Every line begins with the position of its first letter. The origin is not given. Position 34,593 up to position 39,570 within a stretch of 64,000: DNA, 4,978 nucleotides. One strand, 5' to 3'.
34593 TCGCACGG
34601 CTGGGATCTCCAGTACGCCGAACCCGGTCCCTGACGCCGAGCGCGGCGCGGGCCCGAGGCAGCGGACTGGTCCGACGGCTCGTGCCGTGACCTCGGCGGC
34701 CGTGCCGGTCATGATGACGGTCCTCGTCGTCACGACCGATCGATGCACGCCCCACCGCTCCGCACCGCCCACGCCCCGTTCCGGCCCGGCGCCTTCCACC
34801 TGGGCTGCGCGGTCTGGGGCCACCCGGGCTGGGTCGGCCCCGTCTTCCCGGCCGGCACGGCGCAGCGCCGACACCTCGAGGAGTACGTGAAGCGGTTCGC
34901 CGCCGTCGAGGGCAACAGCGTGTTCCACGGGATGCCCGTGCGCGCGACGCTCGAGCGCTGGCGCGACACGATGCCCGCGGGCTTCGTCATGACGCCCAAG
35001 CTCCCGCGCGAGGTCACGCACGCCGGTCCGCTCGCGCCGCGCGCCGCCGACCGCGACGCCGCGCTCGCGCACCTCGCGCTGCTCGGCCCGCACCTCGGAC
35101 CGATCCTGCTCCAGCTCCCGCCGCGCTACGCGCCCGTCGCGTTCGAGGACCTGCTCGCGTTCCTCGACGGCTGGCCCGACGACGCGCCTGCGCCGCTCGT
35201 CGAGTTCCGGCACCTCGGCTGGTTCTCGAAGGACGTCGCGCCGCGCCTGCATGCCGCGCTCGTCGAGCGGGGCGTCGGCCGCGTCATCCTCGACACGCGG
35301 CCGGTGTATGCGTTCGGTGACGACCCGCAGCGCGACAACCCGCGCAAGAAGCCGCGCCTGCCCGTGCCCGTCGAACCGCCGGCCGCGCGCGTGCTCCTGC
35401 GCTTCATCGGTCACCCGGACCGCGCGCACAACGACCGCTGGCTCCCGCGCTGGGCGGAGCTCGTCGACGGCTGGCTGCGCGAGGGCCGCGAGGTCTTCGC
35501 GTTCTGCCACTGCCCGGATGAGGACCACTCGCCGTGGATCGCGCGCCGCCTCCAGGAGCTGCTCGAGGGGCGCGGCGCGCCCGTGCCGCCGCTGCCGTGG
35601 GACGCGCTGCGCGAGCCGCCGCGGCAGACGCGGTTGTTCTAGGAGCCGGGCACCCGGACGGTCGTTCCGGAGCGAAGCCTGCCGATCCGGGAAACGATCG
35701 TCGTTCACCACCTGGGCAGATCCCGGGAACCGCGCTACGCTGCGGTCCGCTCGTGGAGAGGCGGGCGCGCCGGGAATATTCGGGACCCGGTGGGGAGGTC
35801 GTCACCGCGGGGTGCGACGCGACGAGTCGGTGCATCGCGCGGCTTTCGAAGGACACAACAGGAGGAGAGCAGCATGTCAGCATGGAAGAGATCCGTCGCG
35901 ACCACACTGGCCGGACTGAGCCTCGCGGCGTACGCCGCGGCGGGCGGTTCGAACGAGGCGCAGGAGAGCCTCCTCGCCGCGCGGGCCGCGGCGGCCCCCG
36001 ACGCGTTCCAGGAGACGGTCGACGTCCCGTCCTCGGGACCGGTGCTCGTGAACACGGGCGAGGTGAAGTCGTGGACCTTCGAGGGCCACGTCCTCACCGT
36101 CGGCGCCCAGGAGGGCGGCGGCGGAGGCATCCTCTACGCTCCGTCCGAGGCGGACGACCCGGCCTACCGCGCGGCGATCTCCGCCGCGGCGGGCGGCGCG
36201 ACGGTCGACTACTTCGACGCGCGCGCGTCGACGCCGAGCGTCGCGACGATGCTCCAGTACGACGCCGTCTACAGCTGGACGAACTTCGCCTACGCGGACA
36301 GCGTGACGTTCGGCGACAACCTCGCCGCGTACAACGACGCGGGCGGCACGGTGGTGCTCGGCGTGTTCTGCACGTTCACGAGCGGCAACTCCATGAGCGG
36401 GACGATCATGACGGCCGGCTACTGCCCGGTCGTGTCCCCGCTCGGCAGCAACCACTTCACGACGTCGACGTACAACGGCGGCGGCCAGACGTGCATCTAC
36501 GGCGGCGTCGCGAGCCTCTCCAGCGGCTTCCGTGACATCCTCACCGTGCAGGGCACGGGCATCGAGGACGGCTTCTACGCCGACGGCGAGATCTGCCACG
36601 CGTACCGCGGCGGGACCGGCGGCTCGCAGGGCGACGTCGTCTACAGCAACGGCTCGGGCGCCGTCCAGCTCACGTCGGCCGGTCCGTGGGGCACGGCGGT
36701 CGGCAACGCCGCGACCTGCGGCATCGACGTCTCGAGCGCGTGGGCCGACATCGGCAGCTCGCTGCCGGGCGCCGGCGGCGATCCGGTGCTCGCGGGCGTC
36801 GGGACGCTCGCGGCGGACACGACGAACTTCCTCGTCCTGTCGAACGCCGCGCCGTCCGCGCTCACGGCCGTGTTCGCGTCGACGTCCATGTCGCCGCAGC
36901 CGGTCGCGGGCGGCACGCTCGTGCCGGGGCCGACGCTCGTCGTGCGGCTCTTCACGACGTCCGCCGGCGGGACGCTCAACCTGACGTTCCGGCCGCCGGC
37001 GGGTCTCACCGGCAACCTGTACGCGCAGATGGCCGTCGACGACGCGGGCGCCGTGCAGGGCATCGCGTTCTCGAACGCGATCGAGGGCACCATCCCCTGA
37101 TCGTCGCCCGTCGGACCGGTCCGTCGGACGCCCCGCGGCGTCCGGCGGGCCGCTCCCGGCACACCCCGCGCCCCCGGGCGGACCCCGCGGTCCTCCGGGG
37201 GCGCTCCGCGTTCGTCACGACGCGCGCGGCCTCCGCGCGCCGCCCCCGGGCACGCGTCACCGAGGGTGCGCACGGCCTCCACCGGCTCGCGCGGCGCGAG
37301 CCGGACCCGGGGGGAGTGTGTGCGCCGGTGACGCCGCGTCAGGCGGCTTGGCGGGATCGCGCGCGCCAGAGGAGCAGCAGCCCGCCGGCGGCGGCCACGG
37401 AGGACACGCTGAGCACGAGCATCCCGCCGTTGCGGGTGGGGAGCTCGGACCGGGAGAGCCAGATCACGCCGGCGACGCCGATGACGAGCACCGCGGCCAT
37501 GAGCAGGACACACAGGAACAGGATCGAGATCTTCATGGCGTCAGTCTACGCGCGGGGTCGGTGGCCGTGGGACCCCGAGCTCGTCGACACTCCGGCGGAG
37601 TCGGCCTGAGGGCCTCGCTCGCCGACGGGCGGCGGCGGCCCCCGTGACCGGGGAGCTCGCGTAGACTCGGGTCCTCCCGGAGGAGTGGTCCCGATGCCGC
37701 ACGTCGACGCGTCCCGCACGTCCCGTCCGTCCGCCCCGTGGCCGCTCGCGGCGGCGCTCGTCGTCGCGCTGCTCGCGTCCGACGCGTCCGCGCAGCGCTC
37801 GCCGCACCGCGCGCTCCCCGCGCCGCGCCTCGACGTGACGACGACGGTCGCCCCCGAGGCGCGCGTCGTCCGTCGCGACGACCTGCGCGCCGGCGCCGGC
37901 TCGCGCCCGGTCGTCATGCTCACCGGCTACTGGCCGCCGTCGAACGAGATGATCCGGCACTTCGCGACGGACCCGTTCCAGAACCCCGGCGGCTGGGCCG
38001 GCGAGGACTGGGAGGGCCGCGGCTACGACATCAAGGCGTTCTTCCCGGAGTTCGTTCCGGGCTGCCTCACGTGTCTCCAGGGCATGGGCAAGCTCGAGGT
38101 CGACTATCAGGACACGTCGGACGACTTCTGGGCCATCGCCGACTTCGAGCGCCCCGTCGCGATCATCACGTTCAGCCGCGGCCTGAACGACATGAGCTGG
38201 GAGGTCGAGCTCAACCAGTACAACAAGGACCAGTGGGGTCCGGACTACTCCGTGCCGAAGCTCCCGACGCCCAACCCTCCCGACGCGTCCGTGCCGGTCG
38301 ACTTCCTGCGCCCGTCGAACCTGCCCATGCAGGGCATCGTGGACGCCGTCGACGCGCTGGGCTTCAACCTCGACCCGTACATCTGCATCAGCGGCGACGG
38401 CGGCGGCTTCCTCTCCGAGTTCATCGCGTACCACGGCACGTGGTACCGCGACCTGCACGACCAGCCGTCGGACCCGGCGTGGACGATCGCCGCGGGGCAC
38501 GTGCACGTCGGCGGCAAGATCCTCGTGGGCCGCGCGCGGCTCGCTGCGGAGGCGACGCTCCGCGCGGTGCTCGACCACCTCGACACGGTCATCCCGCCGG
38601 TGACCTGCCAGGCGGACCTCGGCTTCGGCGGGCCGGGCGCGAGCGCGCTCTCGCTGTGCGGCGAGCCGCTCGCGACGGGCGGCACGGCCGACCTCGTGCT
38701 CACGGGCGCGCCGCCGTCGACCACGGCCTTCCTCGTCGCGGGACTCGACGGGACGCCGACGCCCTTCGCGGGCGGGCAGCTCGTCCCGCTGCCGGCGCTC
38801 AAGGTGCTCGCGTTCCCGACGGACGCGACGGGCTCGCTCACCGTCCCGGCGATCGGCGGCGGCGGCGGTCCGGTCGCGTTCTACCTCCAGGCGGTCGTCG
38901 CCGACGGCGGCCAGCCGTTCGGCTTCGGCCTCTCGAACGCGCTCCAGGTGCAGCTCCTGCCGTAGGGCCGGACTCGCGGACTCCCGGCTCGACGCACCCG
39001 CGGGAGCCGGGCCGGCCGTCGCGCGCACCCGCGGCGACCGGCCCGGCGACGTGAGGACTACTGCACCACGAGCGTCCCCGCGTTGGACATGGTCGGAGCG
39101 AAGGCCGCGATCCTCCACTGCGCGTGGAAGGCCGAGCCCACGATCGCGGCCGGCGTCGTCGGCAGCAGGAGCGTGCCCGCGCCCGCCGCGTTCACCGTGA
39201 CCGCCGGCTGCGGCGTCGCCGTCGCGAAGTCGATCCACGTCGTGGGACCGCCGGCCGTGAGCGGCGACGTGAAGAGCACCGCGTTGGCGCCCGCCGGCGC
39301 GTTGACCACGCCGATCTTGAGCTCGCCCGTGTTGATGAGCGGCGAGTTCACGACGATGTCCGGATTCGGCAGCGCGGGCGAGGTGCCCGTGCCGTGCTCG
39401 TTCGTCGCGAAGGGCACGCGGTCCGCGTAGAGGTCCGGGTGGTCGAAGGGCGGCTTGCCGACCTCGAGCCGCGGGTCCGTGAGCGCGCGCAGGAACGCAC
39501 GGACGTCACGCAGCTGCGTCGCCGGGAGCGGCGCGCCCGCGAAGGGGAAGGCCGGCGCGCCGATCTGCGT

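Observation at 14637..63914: A module of about 120 aa ending in an invariant proline forms the C-terminus of at least five unrelated exoenzymes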

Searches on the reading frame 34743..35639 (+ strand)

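Call 47: search_protein_families(library=pfam, proteins=[window:34743-35639:+], max_evalue=0.001)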
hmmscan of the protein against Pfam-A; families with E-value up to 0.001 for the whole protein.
window:34743-35639:+ (299 aa): 1 family
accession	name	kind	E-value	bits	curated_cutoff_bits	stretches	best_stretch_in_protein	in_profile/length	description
PF01904.24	DUF72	-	6.6e-49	167.3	25.3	1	35-273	1-217/217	Protein of unknown function DUF72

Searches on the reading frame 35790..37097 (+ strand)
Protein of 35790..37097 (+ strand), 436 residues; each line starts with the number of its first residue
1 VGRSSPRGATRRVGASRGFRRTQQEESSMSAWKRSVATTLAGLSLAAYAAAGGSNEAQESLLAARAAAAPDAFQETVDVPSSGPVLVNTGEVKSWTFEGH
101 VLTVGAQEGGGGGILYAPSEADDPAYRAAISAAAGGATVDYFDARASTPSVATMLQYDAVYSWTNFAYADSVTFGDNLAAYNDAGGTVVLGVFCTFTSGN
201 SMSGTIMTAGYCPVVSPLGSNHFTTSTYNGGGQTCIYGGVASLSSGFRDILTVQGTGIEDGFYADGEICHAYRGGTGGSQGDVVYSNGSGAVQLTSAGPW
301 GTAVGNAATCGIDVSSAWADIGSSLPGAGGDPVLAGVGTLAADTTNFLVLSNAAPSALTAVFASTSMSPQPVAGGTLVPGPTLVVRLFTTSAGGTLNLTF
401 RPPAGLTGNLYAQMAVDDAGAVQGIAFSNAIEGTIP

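Call 12: search_protein_families(library=pfam, proteins=[window:35790-37097:+], max_evalue=0.01)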
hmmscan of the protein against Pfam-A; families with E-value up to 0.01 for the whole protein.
window:35790-37097:+ (436 aa): 0 families

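Call 70: search_protein_families(library=ncbifam, proteins=[window:35874-37097:+], max_evalue=0.01)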
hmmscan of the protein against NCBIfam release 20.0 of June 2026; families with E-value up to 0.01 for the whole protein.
window:35874-37097:+ (408 aa): 0 families

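Call 72: search_solved_structures(query=window:35874-37097:+, max_evalue=1)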
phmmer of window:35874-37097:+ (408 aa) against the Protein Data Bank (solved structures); distinct sequences matched with E-value up to 1: 0.

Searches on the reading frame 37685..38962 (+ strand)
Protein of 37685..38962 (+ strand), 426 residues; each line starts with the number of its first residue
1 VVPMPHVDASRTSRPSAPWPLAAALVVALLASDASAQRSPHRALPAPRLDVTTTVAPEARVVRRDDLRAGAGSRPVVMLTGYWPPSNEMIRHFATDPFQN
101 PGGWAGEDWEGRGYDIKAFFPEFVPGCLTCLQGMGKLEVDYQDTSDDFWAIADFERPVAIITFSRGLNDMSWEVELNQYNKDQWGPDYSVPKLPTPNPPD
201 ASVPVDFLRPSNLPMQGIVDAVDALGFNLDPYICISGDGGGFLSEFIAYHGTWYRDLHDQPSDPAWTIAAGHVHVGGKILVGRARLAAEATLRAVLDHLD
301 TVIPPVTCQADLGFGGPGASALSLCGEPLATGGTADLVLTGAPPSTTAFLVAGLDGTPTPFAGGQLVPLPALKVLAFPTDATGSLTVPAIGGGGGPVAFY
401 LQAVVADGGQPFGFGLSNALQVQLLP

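Call 12: search_protein_families(library=pfam, proteins=[window:37685-38962:+], max_evalue=0.01)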
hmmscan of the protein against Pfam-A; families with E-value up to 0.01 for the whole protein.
window:37685-38962:+ (426 aa): 0 families

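Call 70: search_protein_families(library=ncbifam, proteins=[window:37685-38962:+], max_evalue=0.01)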
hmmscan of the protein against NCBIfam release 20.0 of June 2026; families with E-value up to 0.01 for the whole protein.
window:37685-38962:+ (426 aa): 0 families

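Call 71: search_solved_structures(query=window:37685-38962:+, max_evalue=1)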
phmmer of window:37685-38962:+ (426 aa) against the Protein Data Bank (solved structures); distinct sequences matched with E-value up to 1: 0.
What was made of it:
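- Checked: There is no Pfam, NCBIfam or PDB hit (calls 12, 70, 71).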

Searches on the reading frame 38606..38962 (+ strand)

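Call 9: search_protein_families(library=pfam, proteins=[window:38606-38962:+], max_evalue=10)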
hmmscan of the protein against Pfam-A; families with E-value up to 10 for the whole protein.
window:38606-38962:+ (119 aa): 0 families

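Call 10: search_protein_families(library=ncbifam, proteins=[window:38606-38962:+], max_evalue=10)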
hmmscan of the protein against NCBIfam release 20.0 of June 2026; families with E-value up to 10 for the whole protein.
window:38606-38962:+ (119 aa): 2 families
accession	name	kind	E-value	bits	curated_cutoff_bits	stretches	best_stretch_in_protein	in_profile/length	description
NF006838.0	PRK09357.1-3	equivalog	0.055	12.3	644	1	10-60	358-407/423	dihydroorotase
NF009122.0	PRK12474.1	subfamily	0.15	10.8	835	1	17-82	360-425/518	hypothetical protein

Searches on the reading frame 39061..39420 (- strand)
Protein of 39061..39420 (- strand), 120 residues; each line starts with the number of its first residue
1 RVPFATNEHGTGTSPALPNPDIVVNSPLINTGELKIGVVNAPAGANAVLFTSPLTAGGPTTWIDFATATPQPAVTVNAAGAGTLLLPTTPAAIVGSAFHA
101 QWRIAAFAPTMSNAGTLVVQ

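Call 59: find_homologous_proteins(query=window:39061-39420:-, max_evalue=0.01)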
Query seq(120 aa): 79 candidates shared short words with the query, none scored E <= 0.01.
